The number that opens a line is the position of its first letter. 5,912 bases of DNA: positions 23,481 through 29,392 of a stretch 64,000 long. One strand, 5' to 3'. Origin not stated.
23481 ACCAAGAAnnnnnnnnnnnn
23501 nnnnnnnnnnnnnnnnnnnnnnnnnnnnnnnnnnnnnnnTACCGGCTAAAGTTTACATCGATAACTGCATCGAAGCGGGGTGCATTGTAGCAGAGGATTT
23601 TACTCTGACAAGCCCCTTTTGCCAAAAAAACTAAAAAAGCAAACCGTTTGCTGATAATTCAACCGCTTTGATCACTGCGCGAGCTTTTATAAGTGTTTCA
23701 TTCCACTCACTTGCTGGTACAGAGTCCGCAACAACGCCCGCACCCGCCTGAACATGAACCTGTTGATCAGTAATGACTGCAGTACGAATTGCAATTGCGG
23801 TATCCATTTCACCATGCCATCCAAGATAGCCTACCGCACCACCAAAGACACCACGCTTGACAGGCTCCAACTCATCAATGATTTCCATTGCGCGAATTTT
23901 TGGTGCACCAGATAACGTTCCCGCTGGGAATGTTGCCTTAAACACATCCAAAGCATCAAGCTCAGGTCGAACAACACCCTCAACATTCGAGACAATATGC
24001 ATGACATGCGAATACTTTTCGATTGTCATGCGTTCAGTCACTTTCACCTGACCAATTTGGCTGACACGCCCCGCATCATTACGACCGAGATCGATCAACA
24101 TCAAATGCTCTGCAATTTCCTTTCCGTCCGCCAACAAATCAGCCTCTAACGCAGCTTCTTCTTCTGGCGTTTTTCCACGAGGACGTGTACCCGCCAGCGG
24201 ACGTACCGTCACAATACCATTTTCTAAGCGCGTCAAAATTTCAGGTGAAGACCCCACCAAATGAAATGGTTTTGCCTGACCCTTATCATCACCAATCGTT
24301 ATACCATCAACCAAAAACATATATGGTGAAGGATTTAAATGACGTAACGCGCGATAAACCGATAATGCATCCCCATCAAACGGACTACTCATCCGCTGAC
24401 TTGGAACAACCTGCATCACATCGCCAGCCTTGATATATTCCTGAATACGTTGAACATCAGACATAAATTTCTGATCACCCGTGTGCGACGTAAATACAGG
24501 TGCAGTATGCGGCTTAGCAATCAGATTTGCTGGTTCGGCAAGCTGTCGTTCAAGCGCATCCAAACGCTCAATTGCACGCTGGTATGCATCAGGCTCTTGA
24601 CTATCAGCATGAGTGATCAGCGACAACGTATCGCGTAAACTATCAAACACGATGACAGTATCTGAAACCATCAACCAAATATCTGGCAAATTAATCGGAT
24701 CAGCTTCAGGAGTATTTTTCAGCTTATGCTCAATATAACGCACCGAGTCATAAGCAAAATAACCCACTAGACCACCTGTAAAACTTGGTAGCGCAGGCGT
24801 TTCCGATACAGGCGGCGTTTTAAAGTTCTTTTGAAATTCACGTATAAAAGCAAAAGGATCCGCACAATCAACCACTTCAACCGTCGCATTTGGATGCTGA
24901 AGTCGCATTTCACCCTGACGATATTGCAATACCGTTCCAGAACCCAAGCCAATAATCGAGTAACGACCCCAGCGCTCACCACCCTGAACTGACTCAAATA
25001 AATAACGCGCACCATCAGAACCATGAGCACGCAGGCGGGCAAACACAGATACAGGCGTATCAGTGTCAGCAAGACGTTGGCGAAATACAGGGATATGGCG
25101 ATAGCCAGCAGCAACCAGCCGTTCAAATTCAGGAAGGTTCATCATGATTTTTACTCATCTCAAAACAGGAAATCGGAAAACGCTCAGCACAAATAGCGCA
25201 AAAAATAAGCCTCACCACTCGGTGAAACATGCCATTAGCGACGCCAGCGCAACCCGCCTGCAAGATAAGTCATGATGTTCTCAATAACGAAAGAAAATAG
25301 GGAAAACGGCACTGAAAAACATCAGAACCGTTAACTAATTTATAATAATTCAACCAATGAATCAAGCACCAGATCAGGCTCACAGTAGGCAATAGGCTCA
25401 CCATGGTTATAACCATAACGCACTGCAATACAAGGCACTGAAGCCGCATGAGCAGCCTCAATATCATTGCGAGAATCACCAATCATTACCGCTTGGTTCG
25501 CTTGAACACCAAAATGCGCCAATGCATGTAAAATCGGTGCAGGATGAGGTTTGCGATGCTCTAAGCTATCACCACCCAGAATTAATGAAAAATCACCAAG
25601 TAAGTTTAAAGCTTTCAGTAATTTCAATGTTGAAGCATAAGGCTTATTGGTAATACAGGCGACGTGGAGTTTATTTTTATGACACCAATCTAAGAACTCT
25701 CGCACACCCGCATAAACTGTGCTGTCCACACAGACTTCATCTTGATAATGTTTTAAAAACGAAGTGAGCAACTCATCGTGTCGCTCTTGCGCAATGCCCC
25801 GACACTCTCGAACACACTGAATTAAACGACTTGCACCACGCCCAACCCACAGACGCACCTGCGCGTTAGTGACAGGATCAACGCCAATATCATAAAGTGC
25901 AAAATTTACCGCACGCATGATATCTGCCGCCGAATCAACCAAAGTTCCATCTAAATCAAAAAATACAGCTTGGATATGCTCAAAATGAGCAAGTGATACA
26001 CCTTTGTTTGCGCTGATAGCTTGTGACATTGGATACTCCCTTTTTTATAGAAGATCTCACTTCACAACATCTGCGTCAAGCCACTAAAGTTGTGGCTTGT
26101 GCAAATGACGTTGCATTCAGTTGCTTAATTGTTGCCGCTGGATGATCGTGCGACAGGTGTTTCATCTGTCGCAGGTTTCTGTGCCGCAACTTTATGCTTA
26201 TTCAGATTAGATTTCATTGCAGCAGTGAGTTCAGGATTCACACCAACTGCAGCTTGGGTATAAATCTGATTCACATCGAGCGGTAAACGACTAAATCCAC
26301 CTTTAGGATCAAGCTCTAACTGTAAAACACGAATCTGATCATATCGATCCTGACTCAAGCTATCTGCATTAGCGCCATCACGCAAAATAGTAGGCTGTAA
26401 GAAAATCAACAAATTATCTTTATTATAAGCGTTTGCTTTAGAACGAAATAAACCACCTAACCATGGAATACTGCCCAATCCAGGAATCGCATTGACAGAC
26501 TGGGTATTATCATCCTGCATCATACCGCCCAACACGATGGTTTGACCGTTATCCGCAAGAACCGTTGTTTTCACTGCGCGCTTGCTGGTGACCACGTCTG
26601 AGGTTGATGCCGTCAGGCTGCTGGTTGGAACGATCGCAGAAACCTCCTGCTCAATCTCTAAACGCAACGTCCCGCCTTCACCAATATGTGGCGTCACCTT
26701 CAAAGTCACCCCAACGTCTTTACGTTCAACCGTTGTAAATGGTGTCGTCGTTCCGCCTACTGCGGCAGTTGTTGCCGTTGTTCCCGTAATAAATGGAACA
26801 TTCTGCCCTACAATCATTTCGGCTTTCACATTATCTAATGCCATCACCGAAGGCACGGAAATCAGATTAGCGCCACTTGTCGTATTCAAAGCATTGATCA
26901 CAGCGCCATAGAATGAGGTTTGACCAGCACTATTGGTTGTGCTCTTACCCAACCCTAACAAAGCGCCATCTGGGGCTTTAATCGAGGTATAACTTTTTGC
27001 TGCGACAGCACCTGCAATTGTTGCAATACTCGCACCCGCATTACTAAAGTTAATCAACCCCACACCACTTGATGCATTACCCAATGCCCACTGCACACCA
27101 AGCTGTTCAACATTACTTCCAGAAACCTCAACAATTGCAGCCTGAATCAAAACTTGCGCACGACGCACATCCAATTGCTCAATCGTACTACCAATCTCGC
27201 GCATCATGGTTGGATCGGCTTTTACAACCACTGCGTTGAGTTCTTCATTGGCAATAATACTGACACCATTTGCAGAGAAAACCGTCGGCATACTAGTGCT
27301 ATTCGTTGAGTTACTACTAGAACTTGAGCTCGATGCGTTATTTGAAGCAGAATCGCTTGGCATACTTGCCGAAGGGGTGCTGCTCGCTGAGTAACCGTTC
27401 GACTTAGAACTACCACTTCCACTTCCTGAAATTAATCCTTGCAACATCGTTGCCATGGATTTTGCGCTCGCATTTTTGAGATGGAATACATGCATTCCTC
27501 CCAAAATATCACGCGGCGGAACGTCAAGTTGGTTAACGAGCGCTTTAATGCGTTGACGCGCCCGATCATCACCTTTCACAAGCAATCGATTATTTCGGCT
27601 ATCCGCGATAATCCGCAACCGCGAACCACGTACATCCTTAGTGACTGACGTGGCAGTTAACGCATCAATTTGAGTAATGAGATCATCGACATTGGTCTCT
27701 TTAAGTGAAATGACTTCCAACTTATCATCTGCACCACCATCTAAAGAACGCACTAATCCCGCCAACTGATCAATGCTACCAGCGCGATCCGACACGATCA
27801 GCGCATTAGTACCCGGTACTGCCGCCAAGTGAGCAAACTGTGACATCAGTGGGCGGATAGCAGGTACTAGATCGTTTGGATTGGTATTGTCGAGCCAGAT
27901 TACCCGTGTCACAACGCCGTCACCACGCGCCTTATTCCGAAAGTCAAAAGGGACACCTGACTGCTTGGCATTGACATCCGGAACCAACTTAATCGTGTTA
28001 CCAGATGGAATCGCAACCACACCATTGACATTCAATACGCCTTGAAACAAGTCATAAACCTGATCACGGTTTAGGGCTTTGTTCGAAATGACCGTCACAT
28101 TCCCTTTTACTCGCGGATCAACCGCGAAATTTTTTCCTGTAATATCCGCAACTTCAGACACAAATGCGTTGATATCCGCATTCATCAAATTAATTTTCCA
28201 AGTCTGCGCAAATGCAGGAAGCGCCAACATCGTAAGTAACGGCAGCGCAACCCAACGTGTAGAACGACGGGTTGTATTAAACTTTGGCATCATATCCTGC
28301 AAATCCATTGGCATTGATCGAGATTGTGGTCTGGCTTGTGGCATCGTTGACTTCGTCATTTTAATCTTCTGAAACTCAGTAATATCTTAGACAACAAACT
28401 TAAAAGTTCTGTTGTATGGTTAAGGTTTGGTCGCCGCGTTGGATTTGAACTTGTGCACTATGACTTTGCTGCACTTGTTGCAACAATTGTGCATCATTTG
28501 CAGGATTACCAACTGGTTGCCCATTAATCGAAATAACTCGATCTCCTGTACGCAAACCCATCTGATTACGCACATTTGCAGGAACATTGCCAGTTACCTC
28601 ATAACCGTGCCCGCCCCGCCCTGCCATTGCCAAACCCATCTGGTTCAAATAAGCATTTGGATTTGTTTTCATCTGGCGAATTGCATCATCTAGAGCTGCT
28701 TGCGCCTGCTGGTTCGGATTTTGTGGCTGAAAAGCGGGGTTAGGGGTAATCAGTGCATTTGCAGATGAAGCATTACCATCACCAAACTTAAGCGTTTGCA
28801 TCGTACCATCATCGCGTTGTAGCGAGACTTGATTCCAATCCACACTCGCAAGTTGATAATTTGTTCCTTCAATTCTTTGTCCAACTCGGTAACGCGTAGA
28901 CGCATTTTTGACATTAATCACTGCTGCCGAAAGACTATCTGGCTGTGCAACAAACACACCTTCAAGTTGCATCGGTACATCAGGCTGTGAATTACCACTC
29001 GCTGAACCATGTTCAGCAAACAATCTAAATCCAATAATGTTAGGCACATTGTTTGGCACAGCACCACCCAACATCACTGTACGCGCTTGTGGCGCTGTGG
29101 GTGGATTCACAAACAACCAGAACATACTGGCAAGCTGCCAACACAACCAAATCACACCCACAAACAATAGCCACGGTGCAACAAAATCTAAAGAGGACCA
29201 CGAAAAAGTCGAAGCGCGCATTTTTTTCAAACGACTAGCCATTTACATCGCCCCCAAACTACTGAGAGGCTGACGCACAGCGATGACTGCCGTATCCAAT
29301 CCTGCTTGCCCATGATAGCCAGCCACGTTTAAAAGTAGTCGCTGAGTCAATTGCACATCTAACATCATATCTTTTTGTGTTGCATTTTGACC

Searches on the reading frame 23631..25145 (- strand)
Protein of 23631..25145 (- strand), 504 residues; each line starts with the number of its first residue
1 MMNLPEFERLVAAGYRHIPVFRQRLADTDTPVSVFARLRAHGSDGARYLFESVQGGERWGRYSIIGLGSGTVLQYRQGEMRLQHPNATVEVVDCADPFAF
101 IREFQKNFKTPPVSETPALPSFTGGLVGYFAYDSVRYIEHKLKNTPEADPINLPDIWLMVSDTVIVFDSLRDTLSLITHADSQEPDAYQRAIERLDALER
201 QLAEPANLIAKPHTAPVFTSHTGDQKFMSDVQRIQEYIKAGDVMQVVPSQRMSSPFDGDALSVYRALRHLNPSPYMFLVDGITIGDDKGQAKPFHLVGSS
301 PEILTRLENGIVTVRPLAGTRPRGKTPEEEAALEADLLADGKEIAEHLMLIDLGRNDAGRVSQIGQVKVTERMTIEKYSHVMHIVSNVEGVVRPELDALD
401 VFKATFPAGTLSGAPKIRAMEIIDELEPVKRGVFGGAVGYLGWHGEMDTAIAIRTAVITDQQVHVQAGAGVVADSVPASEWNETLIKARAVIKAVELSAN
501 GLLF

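Call 57: search_protein_families(library=pfam, proteins=[window:23631-25145:-], max_evalue=0.00001)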
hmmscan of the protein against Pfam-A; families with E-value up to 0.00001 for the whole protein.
window:23631-25145:- (504 aa): 2 families
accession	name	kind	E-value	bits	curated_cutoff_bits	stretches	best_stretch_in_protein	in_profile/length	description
PF00425.24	Chorismate_bind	-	2.3e-90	303.1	27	1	225-487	3-257/257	chorismate binding enzyme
PF04715.19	Anth_synt_I_N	-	1.7e-35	122.7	23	1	27-174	1-138/140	Anthranilate synthase component I, N terminal region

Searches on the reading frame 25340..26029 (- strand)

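Call 8: search_protein_families(library=pfam, proteins=[window:25340-26029:-], max_evalue=0.001)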
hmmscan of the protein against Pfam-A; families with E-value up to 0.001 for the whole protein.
window:25340-26029:- (229 aa): 6 families
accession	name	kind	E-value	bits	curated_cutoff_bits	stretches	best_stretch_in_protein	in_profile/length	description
PF13419.12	HAD_2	-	5.7e-35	121.5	23.8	1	22-203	1-178/178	Haloacid dehalogenase-like hydrolase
PF00702.32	Hydrolase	-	1.1e-30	107.9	26.4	1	19-196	1-190/191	haloacid dehalogenase-like hydrolase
PF13242.12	Hydrolase_like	-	1.4e-13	51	22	1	159-228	3-75/75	HAD-hyrolase-like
PF12710.13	HAD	-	1.2e-09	39.3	27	1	22-193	1-188/189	haloacid dehalogenase-like hydrolase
PF08282.18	Hydrolase_3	-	3.9e-05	24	20.9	0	168-192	194-218/255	haloacid dehalogenase-like hydrolase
PF13344.12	Hydrolase_6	-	0.00022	21.7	27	0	102-145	12-55/101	Haloacid dehalogenase-like hydrolase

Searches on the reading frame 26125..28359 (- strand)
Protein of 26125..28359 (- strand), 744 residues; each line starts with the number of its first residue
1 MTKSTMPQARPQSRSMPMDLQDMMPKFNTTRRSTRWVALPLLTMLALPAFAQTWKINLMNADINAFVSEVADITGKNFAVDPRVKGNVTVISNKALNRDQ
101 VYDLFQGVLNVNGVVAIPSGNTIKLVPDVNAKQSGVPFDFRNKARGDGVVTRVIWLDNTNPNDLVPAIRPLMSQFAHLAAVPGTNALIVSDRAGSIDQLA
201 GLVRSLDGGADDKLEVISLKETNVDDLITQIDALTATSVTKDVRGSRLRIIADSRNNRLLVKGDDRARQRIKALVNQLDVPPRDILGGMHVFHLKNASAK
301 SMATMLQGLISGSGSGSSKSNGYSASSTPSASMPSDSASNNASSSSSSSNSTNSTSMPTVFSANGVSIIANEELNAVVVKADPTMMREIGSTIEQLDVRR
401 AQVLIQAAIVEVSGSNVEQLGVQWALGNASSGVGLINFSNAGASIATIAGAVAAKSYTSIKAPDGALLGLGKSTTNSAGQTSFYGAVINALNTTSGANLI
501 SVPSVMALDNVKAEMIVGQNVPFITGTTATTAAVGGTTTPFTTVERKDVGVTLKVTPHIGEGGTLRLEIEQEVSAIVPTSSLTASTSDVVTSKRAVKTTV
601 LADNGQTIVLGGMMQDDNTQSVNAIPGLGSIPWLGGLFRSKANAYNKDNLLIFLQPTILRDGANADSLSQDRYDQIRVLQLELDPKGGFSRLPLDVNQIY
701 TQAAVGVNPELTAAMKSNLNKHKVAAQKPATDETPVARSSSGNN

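Call 8: search_protein_families(library=pfam, proteins=[window:26125-28359:-], max_evalue=0.001)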
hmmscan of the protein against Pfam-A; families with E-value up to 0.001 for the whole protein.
window:26125-28359:- (744 aa): 3 families
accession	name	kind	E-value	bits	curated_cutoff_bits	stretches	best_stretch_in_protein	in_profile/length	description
PF00263.26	Secretin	-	6.5e-47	159.7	27.5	1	490-660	1-169/169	Bacterial type II and III secretion system protein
PF03958.22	Secretin_N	-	5.3e-41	139.1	28.2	3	290-402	2-69/69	Bacterial type II/III secretion system short domain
PF21305.2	type_II_gspD_N0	-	4.1e-24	84.7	27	1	56-124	1-70/71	GspD-like, N0 domain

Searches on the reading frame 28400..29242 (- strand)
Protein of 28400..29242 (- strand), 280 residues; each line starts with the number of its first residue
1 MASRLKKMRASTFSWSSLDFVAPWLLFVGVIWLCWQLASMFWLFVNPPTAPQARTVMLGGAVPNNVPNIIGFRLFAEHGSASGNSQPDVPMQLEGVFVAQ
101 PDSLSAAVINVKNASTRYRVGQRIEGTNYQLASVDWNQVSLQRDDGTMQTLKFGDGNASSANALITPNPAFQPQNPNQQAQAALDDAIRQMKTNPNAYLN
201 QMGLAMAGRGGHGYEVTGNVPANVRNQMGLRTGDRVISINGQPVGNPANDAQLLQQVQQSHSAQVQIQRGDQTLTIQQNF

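Call 8: search_protein_families(library=pfam, proteins=[window:28400-29242:-], max_evalue=0.001)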
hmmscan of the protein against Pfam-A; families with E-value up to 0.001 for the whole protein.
window:28400-29242:- (280 aa): 4 families
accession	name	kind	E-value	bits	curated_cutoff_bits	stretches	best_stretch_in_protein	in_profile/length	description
PF11356.14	T2SSC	-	1.2e-11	45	27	1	24-152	1-140/141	Type II secretion system protein C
PF17820.7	PDZ_6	-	1.6e-07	31.4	27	1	227-258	13-44/54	PDZ domain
PF13180.12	PDZ_2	-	6.8e-05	23.5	27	1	215-276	18-76/80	PDZ domain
PF00595.29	PDZ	-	0.00021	22.1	23.2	0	201-258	11-71/81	PDZ domain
